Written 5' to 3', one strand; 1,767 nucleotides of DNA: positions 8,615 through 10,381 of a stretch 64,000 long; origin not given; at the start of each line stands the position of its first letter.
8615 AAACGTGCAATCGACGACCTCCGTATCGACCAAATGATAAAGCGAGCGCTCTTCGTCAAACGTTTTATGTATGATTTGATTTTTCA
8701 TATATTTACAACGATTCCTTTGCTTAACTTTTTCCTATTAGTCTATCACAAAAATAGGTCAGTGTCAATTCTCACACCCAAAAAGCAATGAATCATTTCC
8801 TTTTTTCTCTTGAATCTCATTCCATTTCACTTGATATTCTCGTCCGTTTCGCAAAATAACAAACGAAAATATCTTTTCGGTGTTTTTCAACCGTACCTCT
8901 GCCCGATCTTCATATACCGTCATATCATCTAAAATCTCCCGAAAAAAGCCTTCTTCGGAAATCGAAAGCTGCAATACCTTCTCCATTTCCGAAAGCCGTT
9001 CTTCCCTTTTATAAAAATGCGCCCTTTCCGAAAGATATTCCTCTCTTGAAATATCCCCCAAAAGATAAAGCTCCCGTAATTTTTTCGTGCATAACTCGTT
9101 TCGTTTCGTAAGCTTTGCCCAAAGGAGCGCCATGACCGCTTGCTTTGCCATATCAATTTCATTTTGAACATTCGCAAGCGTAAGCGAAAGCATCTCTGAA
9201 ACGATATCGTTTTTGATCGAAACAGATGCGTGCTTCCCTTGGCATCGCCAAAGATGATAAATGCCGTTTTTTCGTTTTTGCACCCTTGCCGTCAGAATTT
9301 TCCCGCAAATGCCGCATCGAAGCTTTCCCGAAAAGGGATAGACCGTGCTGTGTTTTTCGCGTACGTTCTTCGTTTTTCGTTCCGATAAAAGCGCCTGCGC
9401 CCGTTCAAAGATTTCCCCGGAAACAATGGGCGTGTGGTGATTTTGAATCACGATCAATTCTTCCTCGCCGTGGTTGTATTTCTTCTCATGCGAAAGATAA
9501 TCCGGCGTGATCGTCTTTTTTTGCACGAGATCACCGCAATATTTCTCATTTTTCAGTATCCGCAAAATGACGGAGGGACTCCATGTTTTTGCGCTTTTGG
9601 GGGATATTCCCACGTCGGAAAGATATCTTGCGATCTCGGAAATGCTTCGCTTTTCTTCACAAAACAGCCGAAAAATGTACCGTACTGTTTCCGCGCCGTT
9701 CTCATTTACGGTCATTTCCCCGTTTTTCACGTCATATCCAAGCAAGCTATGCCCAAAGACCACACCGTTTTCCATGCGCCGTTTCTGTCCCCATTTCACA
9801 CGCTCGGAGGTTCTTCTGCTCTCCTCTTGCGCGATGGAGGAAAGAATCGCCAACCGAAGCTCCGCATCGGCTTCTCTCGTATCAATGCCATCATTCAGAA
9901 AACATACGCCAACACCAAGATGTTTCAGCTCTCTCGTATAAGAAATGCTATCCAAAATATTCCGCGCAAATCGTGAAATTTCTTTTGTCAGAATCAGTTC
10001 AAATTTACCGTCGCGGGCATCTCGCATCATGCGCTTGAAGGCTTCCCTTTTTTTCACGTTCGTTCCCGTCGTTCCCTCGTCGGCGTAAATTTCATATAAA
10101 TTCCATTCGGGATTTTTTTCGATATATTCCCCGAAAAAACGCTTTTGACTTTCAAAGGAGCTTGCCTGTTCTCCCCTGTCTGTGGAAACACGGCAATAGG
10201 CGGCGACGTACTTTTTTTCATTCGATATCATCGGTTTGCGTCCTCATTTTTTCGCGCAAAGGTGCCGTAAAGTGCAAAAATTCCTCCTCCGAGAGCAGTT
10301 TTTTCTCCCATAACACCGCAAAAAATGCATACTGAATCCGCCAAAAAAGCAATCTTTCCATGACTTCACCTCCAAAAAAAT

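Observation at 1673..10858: CotJC-like Mn-catalase gene split in frame by an 8.65 kb element with 10-bp direct repeats and a terminal large serine recombinase (skin-like intervening element)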

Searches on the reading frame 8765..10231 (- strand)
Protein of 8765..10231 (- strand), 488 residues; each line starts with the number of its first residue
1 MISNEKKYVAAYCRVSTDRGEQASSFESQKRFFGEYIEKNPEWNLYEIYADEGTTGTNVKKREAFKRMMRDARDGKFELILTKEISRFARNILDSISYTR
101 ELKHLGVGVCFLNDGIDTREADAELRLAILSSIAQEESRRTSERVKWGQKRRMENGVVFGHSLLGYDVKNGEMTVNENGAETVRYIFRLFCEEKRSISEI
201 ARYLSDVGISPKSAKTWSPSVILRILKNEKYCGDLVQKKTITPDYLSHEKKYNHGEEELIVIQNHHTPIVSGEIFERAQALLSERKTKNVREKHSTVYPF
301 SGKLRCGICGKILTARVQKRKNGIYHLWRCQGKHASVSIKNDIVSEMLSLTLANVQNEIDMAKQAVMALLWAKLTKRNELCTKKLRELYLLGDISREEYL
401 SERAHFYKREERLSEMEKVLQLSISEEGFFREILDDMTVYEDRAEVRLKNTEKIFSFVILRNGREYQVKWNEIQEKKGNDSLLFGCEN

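Call 6: search_protein_families(library=pfam, proteins=[window:8765-10231:-], max_evalue=0.01)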
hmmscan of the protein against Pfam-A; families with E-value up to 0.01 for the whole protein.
window:8765-10231:- (488 aa): 3 families
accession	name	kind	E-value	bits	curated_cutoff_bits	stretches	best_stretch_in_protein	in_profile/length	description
PF00239.26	Resolvase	-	1.3e-30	106.8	23.3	1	9-157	1-144/145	Resolvase, N terminal domain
PF07508.19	Recombinase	-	1.6e-25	89.7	21.1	1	178-285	2-102/102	Recombinase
PF13408.12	Zn_ribbon_recom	-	2e-07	31.7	25.3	1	299-335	1-34/58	Recombinase zinc beta ribbon domain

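Call 9: find_encoding_contigs(protein=window:8765-10231:-, flank=10000, max_places=10)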
Protein window:8765-10231:- (488 aa): 11 contigs read that carry it; 10 places shown.
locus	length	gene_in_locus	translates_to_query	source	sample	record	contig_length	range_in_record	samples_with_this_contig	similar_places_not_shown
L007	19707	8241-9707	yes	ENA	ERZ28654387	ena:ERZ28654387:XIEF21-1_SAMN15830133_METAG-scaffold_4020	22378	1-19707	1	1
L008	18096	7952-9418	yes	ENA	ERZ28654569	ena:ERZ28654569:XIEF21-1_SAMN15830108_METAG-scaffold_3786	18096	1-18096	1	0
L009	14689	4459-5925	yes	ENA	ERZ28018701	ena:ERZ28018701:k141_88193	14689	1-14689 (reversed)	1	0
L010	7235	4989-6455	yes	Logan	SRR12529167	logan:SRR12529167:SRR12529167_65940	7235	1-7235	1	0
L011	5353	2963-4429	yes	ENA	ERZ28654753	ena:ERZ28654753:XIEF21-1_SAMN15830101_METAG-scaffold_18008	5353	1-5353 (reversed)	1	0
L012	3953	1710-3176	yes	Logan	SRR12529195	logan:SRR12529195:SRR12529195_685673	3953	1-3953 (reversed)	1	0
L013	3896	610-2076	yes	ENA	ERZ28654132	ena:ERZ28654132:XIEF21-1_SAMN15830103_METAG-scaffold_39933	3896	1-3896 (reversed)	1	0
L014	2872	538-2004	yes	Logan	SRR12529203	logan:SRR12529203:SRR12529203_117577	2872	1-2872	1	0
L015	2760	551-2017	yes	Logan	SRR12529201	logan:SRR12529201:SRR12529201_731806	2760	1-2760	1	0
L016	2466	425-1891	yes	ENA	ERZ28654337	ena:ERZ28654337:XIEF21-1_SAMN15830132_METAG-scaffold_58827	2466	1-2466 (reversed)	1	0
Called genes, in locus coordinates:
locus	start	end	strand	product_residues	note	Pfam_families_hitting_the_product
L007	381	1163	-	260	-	PF04536:TPM_phosphatase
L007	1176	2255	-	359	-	-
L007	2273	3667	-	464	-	PF13421:Band_7_1, PF01145:Band_7 (weak)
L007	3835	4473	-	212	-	-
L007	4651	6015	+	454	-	PF03313:SDH_alpha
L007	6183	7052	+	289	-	-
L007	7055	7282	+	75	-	-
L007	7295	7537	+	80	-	-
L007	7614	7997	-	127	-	PF05067:Mn_catalase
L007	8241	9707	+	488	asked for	PF00239:Resolvase, PF07508:Recombinase, PF13408:Zn_ribbon_recom (weak)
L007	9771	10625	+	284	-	PF12541:DUF3737, PF13229:Beta_helix (faint)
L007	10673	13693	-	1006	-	PF22907:Ams1-like_1st (weak), PF03065:Glyco_hydro_57 (faint), PF01074:Glyco_hydro_38N, PF09261:Alpha-mann_mid, PF07748:Glyco_hydro_38C, PF17677:Glyco_hydro38C2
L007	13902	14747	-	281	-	PF02645:DegV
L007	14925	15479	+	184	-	PF00149:Metallophos, PF12850:Metallophos_2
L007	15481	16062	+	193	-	PF01966:HD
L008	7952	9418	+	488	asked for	PF00239:Resolvase, PF07508:Recombinase, PF13408:Zn_ribbon_recom (weak)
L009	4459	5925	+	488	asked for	PF00239:Resolvase, PF07508:Recombinase, PF13408:Zn_ribbon_recom (weak)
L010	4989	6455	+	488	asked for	PF00239:Resolvase, PF07508:Recombinase, PF13408:Zn_ribbon_recom (weak)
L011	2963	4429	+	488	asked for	PF00239:Resolvase, PF07508:Recombinase, PF13408:Zn_ribbon_recom (weak)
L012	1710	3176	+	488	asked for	PF00239:Resolvase, PF07508:Recombinase, PF13408:Zn_ribbon_recom (weak)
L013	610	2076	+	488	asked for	PF00239:Resolvase, PF07508:Recombinase, PF13408:Zn_ribbon_recom (weak)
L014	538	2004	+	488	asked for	PF00239:Resolvase, PF07508:Recombinase, PF13408:Zn_ribbon_recom (weak)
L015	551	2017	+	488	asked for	PF00239:Resolvase, PF07508:Recombinase, PF13408:Zn_ribbon_recom (weak)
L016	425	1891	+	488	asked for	PF00239:Resolvase, PF07508:Recombinase, PF13408:Zn_ribbon_recom (weak)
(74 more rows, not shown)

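Call 45: find_homologous_proteins(query=window:8765-10231:-, max_evalue=1e-30)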
Query window:8765-10231:- (488 aa): 7182 proteins with E <= 1e-30 among 8000 candidates; the best 120 are listed.
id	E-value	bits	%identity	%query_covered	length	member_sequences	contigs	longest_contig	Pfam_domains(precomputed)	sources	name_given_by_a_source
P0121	0.0e+0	1085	100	100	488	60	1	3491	PF07508.20,PF00239.27,PF13408.13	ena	-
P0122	3.4e-269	911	86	98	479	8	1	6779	PF07508.20,PF00239.27,PF13408.13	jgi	jgi:DNA invertase Pin-like site-specific DNA recombinase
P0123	8.5e-237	804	76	98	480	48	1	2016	PF07508.20,PF00239.27,PF13408.13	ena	-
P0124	1.3e-236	804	75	99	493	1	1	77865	PF07508.20,PF00239.27,PF13408.13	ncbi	-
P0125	1.5e-193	662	63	100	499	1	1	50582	PF07508.20,PF00239.27,PF13408.13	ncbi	-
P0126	3.8e-184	631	61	96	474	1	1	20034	PF07508.20,PF00239.27,PF13408.13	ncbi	-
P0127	2.5e-180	618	63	95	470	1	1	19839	PF07508.20,PF00239.27,PF13408.13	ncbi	-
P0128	3.7e-180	618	61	96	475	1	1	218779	PF07508.20,PF00239.27,PF13408.13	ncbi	-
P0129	1.0e-177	610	61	96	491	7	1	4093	PF07508.20,PF00239.27,PF13408.13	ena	-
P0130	1.8e-171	589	58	99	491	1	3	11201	PF07508.20,PF00239.27,PF13408.13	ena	-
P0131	1.8e-170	586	59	96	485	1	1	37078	PF07508.20,PF00239.27,PF13408.13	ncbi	-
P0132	3.4e-160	552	58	95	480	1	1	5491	PF07508.20,PF00239.27,PF13408.13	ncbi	-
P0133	4.9e-157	542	57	93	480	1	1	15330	PF07508.20,PF00239.27,PF13408.13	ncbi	-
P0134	3.0e-152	526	53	94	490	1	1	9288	PF07508.20,PF00239.27,PF13408.13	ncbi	-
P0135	9.5e-141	488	61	73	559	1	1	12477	PF07508.20,PF00239.27,PF13408.13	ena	-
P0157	1.8e-139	484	61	73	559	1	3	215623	PF07508.20,PF00239.27,PF13408.13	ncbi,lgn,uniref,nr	ncbi:recombinase family protein [Oscillospiraceae bacterium CLA-AA-H250]|uniref:Recombinase family p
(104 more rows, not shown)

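Call 46: find_encoding_contigs(protein=P0124, flank=10000, max_places=2)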
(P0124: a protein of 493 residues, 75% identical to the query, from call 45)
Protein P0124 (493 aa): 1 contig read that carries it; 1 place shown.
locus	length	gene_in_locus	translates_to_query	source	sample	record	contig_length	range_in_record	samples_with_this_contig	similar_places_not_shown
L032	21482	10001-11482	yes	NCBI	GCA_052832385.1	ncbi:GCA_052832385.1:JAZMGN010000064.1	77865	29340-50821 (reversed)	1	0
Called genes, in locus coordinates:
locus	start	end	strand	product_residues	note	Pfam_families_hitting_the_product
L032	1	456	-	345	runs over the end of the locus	PF27117:FliB_C (faint)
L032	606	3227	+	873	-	PF25788:Ig_Rha78A_N, PF08531:Bac_rhamnosid_N, PF05592:Bac_rhamnosid, PF17389:Bac_rhamnosid6H, PF17390:Bac_rhamnosid_C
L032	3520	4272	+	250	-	PF02592:Vut_1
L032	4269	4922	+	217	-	PF00106:adh_short, PF01370:Epimerase (weak), PF13561:adh_short_C2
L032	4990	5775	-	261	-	PF04536:TPM_phosphatase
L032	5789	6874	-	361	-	PF08271:Zn_Ribbon_TF (faint)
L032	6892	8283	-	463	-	PF13421:Band_7_1, PF01145:Band_7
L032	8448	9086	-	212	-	-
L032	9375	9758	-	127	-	PF05067:Mn_catalase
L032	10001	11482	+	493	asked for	PF00239:Resolvase, PF07508:Recombinase, PF13408:Zn_ribbon_recom (weak)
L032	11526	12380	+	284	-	PF12541:DUF3737, PF13229:Beta_helix (faint)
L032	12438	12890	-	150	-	-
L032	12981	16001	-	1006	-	PF22907:Ams1-like_1st (weak), PF03065:Glyco_hydro_57 (weak), PF01074:Glyco_hydro_38N, PF09261:Alpha-mann_mid, PF07748:Glyco_hydro_38C, PF17677:Glyco_hydro38C2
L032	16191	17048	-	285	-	PF02645:DegV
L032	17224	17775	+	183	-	PF00149:Metallophos, PF12850:Metallophos_2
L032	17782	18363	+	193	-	PF01966:HD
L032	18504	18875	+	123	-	PF03118:RNA_pol_A_CTD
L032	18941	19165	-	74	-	PF05067:Mn_catalase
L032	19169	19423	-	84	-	PF12652:CotJB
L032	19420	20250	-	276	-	-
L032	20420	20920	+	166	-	PF04892:VanZ-LLP1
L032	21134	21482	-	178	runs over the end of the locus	-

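Call 47: find_encoding_contigs(protein=P0125, flank=10000, max_places=2)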
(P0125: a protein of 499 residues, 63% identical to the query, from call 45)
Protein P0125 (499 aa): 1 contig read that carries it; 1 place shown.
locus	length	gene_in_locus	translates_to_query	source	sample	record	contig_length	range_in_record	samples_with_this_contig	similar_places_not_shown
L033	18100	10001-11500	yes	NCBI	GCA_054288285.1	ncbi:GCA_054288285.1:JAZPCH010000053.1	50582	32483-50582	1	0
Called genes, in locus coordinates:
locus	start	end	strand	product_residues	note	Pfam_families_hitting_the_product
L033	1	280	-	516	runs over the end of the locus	PF00239:Resolvase, PF07508:Recombinase, PF13408:Zn_ribbon_recom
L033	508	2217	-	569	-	PF02837:Glyco_hydro_2_N, PF22666:Glyco_hydro_2_N2, PF02836:Glyco_hydro_2_C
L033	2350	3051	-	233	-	PF00149:Metallophos, PF06874:FBPase_2 (faint)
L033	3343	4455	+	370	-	PF05222:AlaDh_PNT_N, PF01262:AlaDh_PNT_C, PF02826:2-Hacid_dh_C (weak)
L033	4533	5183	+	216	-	PF01725:Ham1p_like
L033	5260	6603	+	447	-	PF01229:Glyco_hydro_39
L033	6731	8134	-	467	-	PF01554:MatE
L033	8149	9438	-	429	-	PF07690:MFS_1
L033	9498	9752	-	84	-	PF05067:Mn_catalase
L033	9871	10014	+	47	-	-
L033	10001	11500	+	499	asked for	PF00239:Resolvase, PF07508:Recombinase, PF13408:Zn_ribbon_recom (faint)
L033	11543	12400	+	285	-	PF12541:DUF3737, PF13229:Beta_helix (faint)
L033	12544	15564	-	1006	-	PF22907:Ams1-like_1st (weak), PF03065:Glyco_hydro_57 (weak), PF01074:Glyco_hydro_38N, PF09261:Alpha-mann_mid, PF07748:Glyco_hydro_38C, PF17677:Glyco_hydro38C2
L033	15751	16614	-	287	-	PF02645:DegV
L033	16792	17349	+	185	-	PF00149:Metallophos, PF12850:Metallophos_2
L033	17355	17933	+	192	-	PF01966:HD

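Call 48: find_encoding_contigs(protein=P0128, flank=10000, max_places=2)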
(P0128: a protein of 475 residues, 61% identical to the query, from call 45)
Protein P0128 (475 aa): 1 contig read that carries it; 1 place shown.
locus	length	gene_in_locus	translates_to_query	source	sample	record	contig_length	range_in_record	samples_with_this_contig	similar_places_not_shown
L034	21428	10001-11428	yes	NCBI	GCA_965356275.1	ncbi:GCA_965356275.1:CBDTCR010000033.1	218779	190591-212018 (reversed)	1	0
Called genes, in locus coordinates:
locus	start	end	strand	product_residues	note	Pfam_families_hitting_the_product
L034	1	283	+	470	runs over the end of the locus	PF00224:PK, PF02887:PK_C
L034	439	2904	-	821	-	PF05569:Peptidase_M56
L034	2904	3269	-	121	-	PF03965:Penicillinase_R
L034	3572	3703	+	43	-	-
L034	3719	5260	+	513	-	PF00239:Resolvase, PF07508:Recombinase, PF13408:Zn_ribbon_recom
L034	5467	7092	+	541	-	PF01381:HTH_3, PF12844:HTH_19, PF13560:HTH_31 (weak), PF02878:PGM_PMM_I, PF02879:PGM_PMM_II, PF02880:PGM_PMM_III, PF00408:PGM_PMM_IV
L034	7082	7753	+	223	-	PF00132:Hexapep (weak), PF25084:LbH_EIF2B, PF25087:GMPPB_C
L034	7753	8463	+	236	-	PF01182:Glucosamine_iso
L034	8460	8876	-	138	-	PF05067:Mn_catalase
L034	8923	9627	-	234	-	PF02592:Vut_1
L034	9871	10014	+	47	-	-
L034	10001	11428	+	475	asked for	PF00239:Resolvase, PF07508:Recombinase, PF13408:Zn_ribbon_recom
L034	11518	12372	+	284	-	PF12541:DUF3737, PF13229:Beta_helix (faint)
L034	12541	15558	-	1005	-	PF22907:Ams1-like_1st (weak), PF03065:Glyco_hydro_57, PF01074:Glyco_hydro_38N, PF09261:Alpha-mann_mid, PF07748:Glyco_hydro_38C, PF17677:Glyco_hydro38C2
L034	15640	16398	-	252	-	PF00753:Lactamase_B, PF19583:ODP (faint)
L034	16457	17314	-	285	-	PF02645:DegV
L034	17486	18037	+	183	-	PF00149:Metallophos, PF12850:Metallophos_2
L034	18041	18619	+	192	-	PF01966:HD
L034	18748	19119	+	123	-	PF03118:RNA_pol_A_CTD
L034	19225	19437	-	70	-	PF05067:Mn_catalase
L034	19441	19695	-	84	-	PF12652:CotJB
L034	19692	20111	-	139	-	PF11007:CotJA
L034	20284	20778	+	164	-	PF04892:VanZ-LLP1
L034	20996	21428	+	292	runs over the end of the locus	PF12844:HTH_19, PF13560:HTH_31 (weak), PF01381:HTH_3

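Call 60: find_encoding_contigs(protein=P0157, flank=10000, max_places=2)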
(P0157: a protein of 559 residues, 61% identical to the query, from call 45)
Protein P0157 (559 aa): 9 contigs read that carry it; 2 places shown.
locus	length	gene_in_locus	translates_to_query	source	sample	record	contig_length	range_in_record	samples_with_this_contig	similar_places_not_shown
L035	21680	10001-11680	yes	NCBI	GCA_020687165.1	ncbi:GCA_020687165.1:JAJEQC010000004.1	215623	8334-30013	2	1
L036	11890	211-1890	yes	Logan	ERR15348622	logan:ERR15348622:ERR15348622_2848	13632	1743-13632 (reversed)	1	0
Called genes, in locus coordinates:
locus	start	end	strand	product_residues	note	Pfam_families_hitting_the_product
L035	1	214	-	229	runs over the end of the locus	PF00557:Peptidase_M24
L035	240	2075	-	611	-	PF12704:MacB_PCD (weak), PF02687:FtsX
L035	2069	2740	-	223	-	PF02463:SMC_N, PF13175:AAA_15 (faint), PF00005:ABC_tran, PF13304:AAA_21 (faint)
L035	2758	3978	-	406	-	-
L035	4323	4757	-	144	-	PF00072:Response_reg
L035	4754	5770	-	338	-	-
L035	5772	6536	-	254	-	PF00528:BPD_transp_1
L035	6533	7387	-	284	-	PF00528:BPD_transp_1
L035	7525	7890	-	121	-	-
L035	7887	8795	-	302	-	PF01547:SBP_bac_1 (weak)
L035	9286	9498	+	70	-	PF02452:PemK_toxin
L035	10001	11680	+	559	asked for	PF00239:Resolvase, PF07508:Recombinase, PF13408:Zn_ribbon_recom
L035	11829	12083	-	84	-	PF12652:CotJB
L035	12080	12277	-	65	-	PF11007:CotJA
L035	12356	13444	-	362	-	PF12733:Cadherin-like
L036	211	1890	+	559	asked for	PF00239:Resolvase, PF07508:Recombinase, PF13408:Zn_ribbon_recom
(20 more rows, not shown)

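Call 61: find_encoding_contigs(protein=P0131, flank=10000, max_places=2)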
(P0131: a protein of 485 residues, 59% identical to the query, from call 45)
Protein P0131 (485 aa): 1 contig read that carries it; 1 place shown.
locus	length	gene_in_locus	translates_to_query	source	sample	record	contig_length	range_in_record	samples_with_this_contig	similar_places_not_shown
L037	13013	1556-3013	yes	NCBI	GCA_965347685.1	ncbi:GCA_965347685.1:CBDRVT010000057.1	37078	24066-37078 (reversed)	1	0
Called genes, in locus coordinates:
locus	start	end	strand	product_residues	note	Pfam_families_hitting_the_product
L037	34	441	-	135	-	PF05067:Mn_catalase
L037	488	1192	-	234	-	PF02592:Vut_1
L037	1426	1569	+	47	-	-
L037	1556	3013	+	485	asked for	PF00239:Resolvase, PF07508:Recombinase, PF13408:Zn_ribbon_recom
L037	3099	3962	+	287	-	PF12541:DUF3737, PF13229:Beta_helix (faint)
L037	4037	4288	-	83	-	PF04014:MazE_antitoxin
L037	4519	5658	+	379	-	PF22020:RlmL_1st, PF02926:THUMP, PF01170:UPF0020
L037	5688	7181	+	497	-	PF01087:GalP_UDP_transf, PF02744:GalP_UDP_tr_C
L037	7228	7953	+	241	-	-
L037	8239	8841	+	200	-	PF02659:Mntp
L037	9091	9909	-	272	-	PF02811:PHP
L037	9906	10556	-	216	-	PF01502:PRA-CH, PF01503:PRA-PH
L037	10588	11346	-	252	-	PF00977:His_biosynth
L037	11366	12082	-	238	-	PF00977:His_biosynth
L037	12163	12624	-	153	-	PF00293:NUDIX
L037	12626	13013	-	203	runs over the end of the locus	PF00117:GATase, PF07685:GATase_3 (weak)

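Call 80: search_protein_families(library=ncbifam, proteins=[window:8765-10231:-], max_evalue=0.001)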
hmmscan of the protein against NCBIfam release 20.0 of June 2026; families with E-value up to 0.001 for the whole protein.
window:8765-10231:- (488 aa): 6 families
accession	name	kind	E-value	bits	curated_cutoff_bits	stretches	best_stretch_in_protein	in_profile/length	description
NF041201.1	recomb_XisF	equivalog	8.8e-35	120.5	375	1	11-343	3-338/465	fdxN element excision recombinase XisF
NF047343.1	SCCmet_CcrB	equivalog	3.8e-33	115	900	1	4-316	4-312/542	cassette chromosome recombinase CcrB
NF047347.1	SCCmet_CcrC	equivalog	1.8e-30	106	900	1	6-317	2-317/558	cassette chromosome recombinase CcrC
NF047344.1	SCCmet_CcrA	equivalog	3.1e-25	89.2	700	1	9-328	4-290/442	cassette chromosome recombinase CcrA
NF049883.1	resolv_YneB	equivalog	3e-08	33.4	175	1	11-208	4-193/211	YneB family resolvase-like protein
NF033518.0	transpos_IS607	equivalog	2.5e-05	23.9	110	1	5-109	52-151/187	IS607 family transposase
